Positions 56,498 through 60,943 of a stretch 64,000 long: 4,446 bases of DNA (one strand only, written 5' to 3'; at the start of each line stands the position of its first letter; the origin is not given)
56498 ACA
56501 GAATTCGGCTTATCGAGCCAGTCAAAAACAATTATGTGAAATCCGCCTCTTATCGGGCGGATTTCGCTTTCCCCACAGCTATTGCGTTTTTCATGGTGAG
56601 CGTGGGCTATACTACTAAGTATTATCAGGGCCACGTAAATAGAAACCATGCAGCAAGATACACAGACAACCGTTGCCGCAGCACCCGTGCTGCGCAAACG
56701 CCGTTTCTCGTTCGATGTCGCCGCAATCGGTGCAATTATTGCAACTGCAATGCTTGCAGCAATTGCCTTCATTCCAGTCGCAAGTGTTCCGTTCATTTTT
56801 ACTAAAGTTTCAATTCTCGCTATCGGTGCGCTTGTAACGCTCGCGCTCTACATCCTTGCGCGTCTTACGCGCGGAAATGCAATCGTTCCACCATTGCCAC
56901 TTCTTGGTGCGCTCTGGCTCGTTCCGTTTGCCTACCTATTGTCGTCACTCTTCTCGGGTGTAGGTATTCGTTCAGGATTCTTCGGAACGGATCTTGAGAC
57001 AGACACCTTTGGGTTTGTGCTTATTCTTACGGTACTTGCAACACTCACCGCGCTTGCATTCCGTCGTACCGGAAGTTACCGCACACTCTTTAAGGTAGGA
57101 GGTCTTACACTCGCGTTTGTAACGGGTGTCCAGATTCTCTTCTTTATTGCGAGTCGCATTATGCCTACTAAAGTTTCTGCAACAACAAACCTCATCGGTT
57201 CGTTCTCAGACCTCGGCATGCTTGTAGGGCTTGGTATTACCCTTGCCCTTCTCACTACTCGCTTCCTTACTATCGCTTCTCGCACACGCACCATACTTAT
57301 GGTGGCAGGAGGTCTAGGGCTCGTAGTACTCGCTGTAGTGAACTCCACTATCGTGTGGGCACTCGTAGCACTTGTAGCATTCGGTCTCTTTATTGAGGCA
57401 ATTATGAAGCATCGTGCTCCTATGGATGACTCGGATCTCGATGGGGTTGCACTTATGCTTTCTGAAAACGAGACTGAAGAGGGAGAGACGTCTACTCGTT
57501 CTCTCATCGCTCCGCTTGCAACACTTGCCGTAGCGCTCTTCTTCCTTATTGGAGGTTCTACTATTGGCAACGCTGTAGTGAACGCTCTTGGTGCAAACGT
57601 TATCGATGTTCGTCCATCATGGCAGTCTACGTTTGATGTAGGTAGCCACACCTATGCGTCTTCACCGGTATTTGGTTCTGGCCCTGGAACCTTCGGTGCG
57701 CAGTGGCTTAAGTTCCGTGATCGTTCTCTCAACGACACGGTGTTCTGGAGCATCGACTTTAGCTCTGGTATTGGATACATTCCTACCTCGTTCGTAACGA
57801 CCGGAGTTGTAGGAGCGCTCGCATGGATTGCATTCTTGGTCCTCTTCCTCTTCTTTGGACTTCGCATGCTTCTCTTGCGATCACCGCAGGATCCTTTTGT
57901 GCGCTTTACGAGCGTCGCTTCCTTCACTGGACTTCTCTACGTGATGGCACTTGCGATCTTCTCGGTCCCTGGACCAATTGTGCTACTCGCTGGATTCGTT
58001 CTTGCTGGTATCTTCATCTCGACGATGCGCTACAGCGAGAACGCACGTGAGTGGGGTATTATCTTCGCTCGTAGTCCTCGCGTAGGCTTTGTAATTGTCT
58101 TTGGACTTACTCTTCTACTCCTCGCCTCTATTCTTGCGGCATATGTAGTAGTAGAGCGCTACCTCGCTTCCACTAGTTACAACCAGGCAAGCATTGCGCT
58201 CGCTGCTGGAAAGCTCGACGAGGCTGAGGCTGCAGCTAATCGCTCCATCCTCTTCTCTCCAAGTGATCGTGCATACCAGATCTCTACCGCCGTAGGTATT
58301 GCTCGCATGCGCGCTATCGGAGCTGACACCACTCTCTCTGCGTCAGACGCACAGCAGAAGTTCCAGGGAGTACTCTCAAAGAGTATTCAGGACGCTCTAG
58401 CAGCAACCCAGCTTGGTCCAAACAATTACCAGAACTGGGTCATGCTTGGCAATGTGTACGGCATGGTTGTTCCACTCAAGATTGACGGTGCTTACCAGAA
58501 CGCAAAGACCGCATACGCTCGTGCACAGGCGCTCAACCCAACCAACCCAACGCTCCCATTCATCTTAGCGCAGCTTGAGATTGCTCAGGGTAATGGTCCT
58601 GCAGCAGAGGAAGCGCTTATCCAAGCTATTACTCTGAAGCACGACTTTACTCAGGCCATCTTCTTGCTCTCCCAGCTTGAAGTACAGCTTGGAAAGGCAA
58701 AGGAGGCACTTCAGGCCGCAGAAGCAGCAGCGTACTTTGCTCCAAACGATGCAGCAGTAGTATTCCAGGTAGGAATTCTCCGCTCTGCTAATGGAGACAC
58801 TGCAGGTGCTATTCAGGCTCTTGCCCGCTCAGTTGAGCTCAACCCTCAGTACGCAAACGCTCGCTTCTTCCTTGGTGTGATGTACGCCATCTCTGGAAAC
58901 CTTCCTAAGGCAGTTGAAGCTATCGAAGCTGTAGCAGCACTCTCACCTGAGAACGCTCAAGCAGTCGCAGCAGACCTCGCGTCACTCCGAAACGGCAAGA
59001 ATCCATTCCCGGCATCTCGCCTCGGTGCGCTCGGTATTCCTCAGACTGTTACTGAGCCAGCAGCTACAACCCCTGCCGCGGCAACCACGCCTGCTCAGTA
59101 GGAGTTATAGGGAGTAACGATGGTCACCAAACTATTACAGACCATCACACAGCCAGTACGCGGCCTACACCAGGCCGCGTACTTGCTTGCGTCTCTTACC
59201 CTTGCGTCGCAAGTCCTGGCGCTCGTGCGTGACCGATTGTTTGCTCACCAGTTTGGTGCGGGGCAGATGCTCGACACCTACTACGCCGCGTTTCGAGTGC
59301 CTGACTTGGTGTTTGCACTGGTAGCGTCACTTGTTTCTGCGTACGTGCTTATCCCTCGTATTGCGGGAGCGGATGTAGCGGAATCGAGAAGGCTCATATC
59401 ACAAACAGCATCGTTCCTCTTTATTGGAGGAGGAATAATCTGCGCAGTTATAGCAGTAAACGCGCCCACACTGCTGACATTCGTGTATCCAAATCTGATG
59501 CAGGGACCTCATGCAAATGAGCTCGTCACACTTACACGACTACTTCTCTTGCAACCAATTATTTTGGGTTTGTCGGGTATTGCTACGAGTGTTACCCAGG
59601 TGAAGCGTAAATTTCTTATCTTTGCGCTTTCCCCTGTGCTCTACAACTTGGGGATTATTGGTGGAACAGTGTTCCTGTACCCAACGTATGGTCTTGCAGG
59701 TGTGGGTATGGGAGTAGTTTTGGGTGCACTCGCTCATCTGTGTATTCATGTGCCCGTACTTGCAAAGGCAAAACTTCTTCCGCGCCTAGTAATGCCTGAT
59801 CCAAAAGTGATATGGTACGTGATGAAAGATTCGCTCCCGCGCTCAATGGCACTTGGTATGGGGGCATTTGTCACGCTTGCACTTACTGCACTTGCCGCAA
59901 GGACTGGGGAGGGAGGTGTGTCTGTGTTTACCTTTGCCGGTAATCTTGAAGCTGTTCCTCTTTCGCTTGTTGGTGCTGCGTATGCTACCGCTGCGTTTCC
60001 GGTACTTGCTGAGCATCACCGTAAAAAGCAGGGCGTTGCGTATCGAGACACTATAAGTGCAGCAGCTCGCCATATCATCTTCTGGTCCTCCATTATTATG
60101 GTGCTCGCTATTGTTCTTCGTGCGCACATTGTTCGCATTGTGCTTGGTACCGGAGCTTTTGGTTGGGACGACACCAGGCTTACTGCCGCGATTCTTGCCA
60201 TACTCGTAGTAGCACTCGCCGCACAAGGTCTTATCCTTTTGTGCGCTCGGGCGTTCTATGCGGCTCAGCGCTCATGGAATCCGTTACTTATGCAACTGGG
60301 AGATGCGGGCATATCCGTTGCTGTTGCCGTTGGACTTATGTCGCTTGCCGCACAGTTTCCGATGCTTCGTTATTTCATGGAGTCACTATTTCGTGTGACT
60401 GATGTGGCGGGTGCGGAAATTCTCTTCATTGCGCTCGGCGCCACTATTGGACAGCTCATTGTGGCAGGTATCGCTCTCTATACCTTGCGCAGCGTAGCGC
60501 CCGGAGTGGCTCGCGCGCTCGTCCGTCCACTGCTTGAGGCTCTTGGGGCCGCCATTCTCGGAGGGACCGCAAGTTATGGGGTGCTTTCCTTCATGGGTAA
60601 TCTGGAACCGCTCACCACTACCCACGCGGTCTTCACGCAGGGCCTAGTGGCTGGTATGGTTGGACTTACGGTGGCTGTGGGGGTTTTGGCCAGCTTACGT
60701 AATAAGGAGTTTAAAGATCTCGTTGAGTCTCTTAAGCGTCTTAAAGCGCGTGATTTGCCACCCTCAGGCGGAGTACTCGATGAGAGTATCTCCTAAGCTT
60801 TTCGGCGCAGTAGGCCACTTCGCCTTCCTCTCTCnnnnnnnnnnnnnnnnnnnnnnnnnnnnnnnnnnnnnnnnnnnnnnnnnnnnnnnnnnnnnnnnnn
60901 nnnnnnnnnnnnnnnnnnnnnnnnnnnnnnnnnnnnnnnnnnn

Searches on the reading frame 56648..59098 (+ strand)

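Call 22: search_protein_families(library=pfam, proteins=[window:56648-59098:+], max_evalue=0.001)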
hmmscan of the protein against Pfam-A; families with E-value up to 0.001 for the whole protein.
window:56648-59098:+ (817 aa): 11 families
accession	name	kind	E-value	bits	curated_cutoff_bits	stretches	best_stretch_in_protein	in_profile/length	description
PF07719.23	TPR_2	-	3.4e-13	49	27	0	736-769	1-34/34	Tetratricopeptide repeat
PF14559.12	TPR_19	-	1.3e-12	48.3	25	2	714-772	3-61/68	Tetratricopeptide repeat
PF13432.12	TPR_16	-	2.4e-12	47.5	32.7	1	711-770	6-65/65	Tetratricopeptide repeat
PF23914.1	TPR_CcmH_CycH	-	1.2e-10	41.9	42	2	672-771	54-156/158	Cytochrome c-type biogenesis protein H TPR domain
PF00515.34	TPR_1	-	7.8e-09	35.4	27.8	0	736-769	1-34/34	Tetratricopeptide repeat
PF13181.12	TPR_8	-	3.5e-08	33.4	25.7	0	669-701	2-34/34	Tetratricopeptide repeat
PF13371.12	TPR_9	-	3.6e-08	33.7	35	1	682-739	9-66/73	Tetratricopeptide repeat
PF13428.12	TPR_14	-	5.3e-08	33.2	23.5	0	710-743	9-42/44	Tetratricopeptide repeat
PF13431.12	TPR_17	-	2.4e-06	27.8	24.4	0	727-756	4-33/34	Tetratricopeptide repeat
PF13414.12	TPR_11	-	0.00027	21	26.8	0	715-747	7-39/42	TPR repeat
PF13424.12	TPR_12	-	0.00088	19.9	30.1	0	719-764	20-73/77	Tetratricopeptide repeat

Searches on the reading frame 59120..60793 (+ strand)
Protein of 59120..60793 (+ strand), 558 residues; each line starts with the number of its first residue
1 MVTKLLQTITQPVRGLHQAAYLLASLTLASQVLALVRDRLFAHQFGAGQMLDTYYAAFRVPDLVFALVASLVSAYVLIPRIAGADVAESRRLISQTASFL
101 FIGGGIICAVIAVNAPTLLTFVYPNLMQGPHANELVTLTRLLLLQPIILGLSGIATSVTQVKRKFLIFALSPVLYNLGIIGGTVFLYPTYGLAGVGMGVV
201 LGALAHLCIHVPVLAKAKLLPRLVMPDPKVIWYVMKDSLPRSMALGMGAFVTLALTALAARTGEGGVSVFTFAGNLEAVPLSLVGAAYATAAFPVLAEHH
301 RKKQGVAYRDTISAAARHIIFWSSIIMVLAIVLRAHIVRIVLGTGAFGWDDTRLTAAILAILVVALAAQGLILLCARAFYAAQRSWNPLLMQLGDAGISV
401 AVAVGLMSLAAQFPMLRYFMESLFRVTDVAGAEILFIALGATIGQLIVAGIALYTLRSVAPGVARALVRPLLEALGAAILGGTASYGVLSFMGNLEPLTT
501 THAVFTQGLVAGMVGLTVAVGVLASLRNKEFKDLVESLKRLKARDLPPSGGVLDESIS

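Call 22: search_protein_families(library=pfam, proteins=[window:59120-60793:+], max_evalue=0.001)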
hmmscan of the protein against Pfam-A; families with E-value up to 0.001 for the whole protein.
window:59120-60793:+ (558 aa): 1 family
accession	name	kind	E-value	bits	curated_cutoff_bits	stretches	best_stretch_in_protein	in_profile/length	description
PF03023.19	MurJ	-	2.2e-43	149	27.4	1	41-492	1-436/451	Lipid II flippase MurJ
